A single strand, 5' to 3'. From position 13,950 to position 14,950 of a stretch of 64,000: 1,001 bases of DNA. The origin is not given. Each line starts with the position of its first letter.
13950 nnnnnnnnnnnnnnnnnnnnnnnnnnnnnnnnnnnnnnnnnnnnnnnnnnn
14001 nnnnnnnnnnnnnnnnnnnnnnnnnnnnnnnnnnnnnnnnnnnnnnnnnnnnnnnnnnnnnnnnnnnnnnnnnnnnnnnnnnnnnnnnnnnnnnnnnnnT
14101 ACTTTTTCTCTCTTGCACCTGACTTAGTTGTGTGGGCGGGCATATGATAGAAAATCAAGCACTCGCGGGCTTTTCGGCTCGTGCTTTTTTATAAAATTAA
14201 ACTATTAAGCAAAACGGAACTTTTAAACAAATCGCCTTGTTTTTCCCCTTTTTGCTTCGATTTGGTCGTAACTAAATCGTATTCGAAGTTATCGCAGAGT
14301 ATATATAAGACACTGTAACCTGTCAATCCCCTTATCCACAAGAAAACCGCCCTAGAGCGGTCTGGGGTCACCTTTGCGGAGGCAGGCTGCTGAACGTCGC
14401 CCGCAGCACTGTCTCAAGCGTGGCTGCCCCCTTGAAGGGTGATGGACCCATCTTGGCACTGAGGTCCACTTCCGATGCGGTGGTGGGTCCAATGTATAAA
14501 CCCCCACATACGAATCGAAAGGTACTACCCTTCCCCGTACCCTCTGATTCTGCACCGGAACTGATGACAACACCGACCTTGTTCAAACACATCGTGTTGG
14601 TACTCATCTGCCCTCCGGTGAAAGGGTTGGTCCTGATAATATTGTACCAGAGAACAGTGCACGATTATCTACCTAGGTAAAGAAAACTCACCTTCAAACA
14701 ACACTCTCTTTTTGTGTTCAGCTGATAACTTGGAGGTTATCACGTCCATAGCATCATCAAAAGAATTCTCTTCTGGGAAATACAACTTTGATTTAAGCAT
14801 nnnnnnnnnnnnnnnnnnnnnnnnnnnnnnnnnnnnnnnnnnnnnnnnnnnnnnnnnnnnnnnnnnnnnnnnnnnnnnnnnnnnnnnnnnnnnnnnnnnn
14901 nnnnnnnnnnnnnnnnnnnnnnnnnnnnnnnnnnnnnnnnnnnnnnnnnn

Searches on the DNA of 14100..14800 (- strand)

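Call 4: search_rna_families(source=window, start=14100, end=14800, threshold=evalue, max_evalue=10, show_alignments=3)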
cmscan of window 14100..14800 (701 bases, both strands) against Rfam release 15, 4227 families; matches with E-value up to 10: 4.
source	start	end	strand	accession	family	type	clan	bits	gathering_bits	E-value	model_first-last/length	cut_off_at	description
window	14218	14300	-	RF02539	SNOR75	Gene; snRNA; snoRNA; CD-box;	-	21.1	50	0.22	1-87/87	no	Plant small nucleolar RNA SNOR75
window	14690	14765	-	RF00316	snoR43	Gene; snRNA; snoRNA; CD-box;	-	18.4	50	2.5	1-73/73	no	Small nucleolar RNA R43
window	14555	14618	+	RF00588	SNORD41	Gene; snRNA; snoRNA; CD-box;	CL00058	16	41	4.5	1-70/70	no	Small nucleolar RNA SNORD41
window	14340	14407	-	RF01394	isrK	Gene; sRNA;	-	12.7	50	4.5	1-77/77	no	isrK Hfq binding RNA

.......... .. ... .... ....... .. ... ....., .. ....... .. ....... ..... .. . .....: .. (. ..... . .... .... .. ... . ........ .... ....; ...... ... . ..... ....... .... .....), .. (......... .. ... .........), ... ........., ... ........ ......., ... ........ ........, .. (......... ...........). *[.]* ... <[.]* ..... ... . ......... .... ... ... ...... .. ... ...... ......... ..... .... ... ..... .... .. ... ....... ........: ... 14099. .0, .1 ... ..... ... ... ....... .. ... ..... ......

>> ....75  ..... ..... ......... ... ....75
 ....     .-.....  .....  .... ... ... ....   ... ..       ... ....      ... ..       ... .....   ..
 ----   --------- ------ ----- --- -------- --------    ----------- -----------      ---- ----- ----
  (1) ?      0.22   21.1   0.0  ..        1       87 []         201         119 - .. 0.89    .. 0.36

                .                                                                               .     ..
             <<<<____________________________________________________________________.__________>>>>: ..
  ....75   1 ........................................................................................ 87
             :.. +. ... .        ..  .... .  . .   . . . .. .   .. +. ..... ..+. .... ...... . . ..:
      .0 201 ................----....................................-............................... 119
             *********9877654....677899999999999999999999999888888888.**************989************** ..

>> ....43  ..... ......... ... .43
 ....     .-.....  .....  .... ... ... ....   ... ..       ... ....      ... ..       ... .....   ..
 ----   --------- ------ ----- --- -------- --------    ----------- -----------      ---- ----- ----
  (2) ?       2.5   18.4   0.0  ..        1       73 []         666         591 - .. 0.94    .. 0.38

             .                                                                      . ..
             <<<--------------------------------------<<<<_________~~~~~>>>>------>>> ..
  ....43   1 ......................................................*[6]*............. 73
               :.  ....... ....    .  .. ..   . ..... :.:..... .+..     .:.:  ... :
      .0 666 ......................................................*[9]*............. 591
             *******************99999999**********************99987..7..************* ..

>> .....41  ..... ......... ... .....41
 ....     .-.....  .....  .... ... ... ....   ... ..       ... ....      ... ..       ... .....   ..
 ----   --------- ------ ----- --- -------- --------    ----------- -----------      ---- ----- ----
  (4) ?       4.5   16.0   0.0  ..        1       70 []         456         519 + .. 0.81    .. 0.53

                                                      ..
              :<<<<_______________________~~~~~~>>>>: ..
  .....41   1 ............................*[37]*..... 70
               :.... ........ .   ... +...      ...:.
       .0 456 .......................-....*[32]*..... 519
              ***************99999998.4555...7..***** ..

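Call 95: build_rna_model(alignment_id=A4, structure=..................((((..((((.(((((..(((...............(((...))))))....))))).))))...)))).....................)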
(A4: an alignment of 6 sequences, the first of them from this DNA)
Model R1 built from alignment A4 (6 sequences, 108 columns); structure: as given.
model positions 91; base pairs 19; branch points 0; effective number of sequences 2.13; information 0.627 bits per position. Calibrated on 0.2 Mb of random sequence (short: E-values are rough).
structure used (alignment columns):
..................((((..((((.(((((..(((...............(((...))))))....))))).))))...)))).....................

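Call 96: search_with_rna_model(model_id=R1, sources=[window, L001, L002, L003, L004, L005, L006, L007, L008, L009, L010, L011, L012, L013, L014, L015, L016, L017, L018, L019, L020, L021, L022, L023, L024, L025, L026, L027, L028, L029, L030, L031, L032, L033, L034, L035, L036, L037, L038, L039, L040, L041, L042, L043, L044, L045, L046, L047, L048, L049, L050, L051, L052, L053, L054, L055, L056, L057, L058, L059, L060, L061, L062, L063, L064, L065, L066, L067, L068, L069, L070, L071, L072, L073, L074, L075, L076, L077, L078, L079, L080, L081, L083, L084, L085, L092, L093, L094, L095, L097, L099, L100, L101], max_evalue=1)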
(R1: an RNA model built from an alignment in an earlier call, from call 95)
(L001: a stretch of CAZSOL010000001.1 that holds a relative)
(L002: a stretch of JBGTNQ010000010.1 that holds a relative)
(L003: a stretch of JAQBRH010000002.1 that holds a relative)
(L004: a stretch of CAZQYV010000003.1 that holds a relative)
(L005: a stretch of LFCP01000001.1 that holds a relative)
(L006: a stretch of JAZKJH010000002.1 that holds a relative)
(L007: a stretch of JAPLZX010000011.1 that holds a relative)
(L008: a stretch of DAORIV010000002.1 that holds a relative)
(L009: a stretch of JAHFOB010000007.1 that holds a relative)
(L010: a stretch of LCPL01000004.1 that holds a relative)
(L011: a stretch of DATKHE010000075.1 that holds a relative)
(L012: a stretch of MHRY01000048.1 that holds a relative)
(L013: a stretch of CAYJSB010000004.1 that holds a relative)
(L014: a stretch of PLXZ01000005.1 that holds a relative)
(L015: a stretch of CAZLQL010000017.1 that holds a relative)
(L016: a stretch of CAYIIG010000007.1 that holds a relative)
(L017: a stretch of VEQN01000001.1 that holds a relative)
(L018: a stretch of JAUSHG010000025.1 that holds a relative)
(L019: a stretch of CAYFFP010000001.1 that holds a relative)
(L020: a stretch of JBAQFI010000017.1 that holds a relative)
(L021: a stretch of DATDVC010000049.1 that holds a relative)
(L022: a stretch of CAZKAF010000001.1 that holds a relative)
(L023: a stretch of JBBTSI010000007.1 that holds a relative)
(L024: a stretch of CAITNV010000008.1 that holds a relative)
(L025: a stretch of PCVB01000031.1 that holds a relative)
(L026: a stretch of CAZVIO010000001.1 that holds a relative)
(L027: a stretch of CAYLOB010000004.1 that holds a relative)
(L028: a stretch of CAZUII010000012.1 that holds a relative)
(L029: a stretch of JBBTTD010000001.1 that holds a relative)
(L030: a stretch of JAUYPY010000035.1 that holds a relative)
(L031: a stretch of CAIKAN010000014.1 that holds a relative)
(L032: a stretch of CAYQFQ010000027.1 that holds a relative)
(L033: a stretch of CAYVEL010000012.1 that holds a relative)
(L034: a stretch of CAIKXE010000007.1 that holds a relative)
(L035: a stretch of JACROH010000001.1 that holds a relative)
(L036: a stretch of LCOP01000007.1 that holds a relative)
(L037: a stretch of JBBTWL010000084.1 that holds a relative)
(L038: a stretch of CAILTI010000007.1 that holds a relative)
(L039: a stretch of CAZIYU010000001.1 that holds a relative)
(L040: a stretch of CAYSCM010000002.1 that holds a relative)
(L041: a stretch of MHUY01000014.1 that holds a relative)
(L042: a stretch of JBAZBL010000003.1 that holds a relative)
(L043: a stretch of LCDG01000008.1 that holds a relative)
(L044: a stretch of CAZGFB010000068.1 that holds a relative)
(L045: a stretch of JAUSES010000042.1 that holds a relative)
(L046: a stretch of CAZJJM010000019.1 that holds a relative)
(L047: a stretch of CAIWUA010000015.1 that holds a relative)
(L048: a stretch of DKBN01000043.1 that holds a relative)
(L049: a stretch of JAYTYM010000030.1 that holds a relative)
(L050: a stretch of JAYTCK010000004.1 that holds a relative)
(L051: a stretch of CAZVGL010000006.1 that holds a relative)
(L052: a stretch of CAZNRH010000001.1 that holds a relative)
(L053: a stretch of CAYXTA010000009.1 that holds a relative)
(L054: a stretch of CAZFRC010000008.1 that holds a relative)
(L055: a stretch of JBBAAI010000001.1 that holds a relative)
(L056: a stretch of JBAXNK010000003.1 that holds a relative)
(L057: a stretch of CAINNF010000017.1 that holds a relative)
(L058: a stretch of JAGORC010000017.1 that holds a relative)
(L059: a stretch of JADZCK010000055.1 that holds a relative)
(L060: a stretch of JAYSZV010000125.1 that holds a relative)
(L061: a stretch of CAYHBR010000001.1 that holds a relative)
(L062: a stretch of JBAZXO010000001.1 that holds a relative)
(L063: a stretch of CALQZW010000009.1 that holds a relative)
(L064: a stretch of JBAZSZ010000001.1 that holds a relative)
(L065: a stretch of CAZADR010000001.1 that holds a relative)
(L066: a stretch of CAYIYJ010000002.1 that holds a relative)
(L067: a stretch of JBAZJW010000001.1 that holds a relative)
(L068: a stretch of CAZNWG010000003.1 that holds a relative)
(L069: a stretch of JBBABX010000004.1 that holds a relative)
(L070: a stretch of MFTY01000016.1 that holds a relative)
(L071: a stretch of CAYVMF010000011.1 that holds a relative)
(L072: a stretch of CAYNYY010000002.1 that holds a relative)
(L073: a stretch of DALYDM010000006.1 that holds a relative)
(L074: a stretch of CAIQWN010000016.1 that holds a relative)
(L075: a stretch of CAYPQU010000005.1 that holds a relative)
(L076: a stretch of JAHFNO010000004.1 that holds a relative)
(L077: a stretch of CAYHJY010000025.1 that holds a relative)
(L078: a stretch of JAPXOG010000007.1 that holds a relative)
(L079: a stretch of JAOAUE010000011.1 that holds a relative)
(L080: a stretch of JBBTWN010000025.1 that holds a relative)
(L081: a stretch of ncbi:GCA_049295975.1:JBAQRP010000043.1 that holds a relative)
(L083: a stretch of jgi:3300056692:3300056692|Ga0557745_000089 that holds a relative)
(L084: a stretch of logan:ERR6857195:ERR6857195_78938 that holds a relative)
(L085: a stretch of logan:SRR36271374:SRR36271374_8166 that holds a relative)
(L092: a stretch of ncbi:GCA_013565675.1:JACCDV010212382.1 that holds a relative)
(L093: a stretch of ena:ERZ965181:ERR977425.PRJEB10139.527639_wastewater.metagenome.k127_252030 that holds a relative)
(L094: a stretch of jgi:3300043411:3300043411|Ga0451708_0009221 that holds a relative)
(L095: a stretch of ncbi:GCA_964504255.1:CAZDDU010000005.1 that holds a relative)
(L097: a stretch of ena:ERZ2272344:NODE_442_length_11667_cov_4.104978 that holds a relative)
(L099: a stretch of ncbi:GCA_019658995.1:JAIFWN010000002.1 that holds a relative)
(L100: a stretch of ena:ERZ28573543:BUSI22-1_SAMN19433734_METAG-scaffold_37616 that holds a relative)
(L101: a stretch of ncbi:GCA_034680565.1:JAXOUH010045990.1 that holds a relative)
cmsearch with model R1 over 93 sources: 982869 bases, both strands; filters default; matches with E-value up to 1: 8.
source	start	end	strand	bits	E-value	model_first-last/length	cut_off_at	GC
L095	1311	1401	+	100.5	3.4e-27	1-91/91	no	0.44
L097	1310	1400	+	100.5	3.4e-27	1-91/91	no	0.44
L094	201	291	+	97.5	3e-26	1-91/91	no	0.44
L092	1654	1744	+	97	4.2e-26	1-91/91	no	0.49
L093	1303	1393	+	91.8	1.8e-24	1-91/91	no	0.45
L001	3530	3620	+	88.8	1.5e-23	1-91/91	no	0.54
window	14530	14634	-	73.7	6.8e-19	1-91/91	no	0.53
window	59124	59230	-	17.4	0.19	1-91/91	no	0.28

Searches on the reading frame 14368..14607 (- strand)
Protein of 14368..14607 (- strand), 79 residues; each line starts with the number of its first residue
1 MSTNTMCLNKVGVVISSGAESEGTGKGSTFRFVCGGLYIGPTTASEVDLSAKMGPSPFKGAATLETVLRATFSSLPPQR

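Call 36: search_protein_families(library=pfam, proteins=[window:14368-14607:-], max_evalue=1)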
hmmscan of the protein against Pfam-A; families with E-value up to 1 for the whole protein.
window:14368-14607:- (79 aa): 0 families

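Call 41: find_homologous_proteins(query=window:14368-14607:-, max_evalue=10)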
Query window:14368-14607:- (79 aa): 1 proteins with E <= 10 among 1 candidates.
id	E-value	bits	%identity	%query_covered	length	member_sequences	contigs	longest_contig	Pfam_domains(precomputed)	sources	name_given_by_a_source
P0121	4.4e-44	165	100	100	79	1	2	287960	-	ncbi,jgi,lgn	-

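Call 46: search_protein_representatives(protein=window:14368-14607:-)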
Query: 79 residues. Proteins with E-value up to 0.001 (for the whole library): 5; up to 1e-10: 3; up to 1e-30: 1. The best 5 are listed.
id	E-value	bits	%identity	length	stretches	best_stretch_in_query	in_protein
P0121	1.4e-44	164.7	100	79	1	1-79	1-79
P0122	6.8e-29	115.0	39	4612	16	38-72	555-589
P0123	5.9e-12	61.3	38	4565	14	17-51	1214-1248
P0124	6.2e-05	39.0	40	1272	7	39-63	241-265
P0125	6.4e-04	35.8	41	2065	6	47-73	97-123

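Call 55: find_homologous_proteins(query=A2, max_evalue=1)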
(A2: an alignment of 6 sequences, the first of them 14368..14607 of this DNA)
Query A2 (6 sequences) (79 aa, profile of the alignment): 6 proteins with E <= 1 among 1985 candidates.
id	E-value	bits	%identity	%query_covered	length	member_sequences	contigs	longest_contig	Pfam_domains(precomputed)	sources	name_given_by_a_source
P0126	1.2e-34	136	31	82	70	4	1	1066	-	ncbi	-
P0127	3.0e-31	125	31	49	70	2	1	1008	-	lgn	-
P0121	2.8e-28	115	100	100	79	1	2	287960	-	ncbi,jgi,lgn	-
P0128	7.1e-11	60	-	-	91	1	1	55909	-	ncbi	-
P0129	5.2e-9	54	42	24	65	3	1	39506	-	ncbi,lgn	-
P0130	4.3e-5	41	70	13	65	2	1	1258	-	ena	-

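Call 61: predict_structure(alignment_id=A3)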
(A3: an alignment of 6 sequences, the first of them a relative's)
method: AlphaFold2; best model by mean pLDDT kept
length: 79 residues; sequences in the alignment: 6
mean_pLDDT: 44.4   pTM: 0.22
mean pLDDT of the five models: 44.4, 43.8, 42.1, 38.7, 38.4
residues with pLDDT >= 90: 0; 70-90: 0; 50-70: 13; < 50: 66
segments of 3 or more residues with pLDDT < 50: 1-62, 76-79
pLDDT, mean of each block of 10 residues (from residue 1): 41 43 40 41 40 45 56 50
secondary structure, 60 per line:
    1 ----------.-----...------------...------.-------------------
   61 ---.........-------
elements in order: E17-19 E32-34 H64-72

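Call 66: search_solved_structures(query=A3, max_evalue=10)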
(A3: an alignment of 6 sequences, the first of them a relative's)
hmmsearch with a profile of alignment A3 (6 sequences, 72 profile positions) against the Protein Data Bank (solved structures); distinct sequences matched with E-value up to 10: 0.

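Call 67: search_protein_families(library=phrogs, proteins=[window:14368-14607:-, P0127, P0129], max_evalue=0.1)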
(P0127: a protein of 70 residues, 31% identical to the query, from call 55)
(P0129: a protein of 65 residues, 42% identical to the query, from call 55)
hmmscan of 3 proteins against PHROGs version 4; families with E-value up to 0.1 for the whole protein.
window:14368-14607:- (79 aa): 0 families

P0127 (70 aa): 0 families

P0129 (65 aa): 0 families

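Call 68: search_protein_families(library=ncbifam, proteins=[window:14368-14607:-, P0127, P0129], max_evalue=0.1)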
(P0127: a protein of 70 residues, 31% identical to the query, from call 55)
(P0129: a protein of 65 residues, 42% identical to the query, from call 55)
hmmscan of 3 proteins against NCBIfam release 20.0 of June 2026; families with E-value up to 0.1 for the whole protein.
window:14368-14607:- (79 aa): 0 families

P0127 (70 aa): 0 families

P0129 (65 aa): 1 family
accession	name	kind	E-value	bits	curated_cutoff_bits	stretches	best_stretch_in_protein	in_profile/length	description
NF007741.0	PRK10421.1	equivalog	0.058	12.8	311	1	6-59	175-226/262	transcriptional regulator LldR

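Call 83: predict_structure(alignment_id=A5)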
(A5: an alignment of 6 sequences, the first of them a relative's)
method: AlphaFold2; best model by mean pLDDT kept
length: 65 residues; sequences in the alignment: 6
mean_pLDDT: 56.4   pTM: 0.25
mean pLDDT of the five models: 56.4, 55.7, 54.9, 54.3, 52.3
residues with pLDDT >= 90: 0; 70-90: 12; 50-70: 24; < 50: 29
segments of 3 or more residues with pLDDT < 50: 1-26, 28-30
pLDDT, mean of each block of 10 residues (from residue 1): 41 42 46 62 66 76 66
secondary structure, 60 per line:
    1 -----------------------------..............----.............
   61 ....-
elements in order: H30-43 H48-64

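Call 88: find_related_loci(query=window:14368-14607:-, collection=viral_contigs, flank=3000)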
Query window:14368-14607:- (79 aa) in viral_contigs; peptide patterns used: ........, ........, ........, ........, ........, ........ (x = any residue, [..] = any of these).
21 stretches matched a pattern, but none encodes a relative of the query by tblastn (E <= 1e-3).
